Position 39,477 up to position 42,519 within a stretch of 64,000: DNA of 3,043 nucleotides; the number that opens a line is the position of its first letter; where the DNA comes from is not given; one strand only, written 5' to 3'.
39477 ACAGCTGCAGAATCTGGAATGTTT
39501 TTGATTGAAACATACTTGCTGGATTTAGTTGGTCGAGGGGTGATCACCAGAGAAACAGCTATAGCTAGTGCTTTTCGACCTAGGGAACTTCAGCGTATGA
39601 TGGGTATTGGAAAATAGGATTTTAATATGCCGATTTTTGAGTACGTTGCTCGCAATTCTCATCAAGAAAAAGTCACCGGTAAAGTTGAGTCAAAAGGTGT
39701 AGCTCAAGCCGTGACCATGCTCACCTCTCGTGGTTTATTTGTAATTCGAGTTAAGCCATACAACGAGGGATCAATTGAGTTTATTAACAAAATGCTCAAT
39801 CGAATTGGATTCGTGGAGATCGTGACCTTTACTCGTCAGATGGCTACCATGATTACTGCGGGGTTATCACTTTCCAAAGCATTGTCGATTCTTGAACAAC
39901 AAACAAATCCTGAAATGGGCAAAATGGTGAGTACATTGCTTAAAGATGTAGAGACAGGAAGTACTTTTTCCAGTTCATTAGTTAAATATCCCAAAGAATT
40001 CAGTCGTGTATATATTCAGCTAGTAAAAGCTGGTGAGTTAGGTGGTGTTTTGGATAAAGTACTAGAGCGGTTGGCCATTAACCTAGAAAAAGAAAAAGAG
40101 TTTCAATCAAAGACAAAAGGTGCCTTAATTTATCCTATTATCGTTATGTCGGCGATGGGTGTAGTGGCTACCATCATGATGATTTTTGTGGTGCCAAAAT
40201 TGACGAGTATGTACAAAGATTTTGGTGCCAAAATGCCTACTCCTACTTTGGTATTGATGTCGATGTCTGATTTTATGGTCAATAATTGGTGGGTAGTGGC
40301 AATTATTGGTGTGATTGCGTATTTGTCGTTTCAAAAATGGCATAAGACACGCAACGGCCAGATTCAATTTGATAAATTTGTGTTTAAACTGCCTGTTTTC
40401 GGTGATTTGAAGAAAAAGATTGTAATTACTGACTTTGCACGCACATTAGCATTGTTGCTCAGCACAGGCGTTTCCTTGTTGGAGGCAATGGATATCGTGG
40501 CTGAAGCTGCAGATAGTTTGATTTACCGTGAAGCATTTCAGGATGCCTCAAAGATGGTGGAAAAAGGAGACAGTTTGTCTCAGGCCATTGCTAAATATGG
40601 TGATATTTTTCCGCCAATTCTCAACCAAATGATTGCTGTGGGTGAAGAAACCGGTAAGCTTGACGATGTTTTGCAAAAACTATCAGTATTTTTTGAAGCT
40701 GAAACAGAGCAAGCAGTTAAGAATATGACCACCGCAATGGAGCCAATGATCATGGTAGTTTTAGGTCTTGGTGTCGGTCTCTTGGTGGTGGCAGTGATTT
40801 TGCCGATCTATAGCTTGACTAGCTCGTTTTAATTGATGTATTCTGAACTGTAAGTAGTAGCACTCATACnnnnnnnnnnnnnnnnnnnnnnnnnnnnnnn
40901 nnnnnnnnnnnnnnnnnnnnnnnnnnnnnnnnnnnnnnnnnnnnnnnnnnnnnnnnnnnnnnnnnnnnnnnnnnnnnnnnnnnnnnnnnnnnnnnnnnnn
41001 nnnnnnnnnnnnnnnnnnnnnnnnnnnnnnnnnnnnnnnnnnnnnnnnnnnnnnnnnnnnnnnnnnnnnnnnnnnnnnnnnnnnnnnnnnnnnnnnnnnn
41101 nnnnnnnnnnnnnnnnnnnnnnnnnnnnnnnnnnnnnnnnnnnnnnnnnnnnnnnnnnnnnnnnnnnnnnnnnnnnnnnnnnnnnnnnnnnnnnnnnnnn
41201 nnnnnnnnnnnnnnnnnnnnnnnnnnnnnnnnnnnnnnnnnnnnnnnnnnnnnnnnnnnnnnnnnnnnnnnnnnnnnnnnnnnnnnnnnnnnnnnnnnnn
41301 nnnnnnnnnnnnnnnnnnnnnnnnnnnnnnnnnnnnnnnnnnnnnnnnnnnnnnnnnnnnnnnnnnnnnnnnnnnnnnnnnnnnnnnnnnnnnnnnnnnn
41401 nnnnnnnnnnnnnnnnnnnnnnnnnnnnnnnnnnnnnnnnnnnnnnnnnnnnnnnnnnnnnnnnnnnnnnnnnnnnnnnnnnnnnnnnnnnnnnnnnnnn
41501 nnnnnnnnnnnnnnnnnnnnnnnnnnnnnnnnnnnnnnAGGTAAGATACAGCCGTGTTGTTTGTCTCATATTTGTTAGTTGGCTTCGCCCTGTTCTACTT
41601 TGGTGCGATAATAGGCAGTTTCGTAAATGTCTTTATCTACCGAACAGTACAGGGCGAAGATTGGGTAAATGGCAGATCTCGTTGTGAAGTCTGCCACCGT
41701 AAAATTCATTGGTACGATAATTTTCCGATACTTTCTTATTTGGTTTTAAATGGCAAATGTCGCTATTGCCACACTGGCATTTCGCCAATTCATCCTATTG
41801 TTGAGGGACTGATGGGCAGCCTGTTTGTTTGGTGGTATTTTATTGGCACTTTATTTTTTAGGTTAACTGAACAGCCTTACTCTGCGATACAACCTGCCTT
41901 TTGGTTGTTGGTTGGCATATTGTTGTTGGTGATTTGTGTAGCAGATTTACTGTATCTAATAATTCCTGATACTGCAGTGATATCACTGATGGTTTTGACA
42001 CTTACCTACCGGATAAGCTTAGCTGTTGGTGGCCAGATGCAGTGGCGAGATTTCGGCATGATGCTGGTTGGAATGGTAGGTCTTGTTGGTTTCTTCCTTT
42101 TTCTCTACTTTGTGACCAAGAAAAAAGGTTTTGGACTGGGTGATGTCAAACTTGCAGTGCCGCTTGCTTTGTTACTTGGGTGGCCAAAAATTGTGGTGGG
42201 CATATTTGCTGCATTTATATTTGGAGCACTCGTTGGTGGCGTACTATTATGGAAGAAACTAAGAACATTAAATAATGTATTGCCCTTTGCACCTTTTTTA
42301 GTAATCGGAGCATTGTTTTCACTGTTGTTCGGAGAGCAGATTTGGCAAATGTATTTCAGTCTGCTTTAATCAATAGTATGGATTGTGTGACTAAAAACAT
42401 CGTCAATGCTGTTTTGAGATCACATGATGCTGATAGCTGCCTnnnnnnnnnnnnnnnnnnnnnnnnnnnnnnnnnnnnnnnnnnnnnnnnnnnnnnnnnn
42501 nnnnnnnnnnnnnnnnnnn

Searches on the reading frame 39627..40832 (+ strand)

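Call 78: search_protein_families(library=pfam, proteins=[window:39627-40832:+], max_evalue=0.000001)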
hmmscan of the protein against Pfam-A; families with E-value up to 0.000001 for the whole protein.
window:39627-40832:+ (401 aa): 1 family
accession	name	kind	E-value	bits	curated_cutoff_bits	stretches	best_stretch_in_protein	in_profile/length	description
PF00482.28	T2SSF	-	7.8e-65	216.9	25.2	2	270-393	1-125/125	Type II secretion system (T2SS), protein F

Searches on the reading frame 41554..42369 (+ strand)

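Call 78: search_protein_families(library=pfam, proteins=[window:41554-42369:+], max_evalue=0.000001)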
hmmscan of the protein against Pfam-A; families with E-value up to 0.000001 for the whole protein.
window:41554-42369:+ (271 aa): 2 families
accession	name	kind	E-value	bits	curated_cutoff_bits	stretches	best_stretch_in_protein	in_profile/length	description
PF06750.18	A24_N_bact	-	1.2e-27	96.2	23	1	16-95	2-81/84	Bacterial Peptidase A24 N-terminal domain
PF01478.23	Peptidase_A24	-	1.7e-13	51.4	26.5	1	119-228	2-103/104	Type IV leader peptidase family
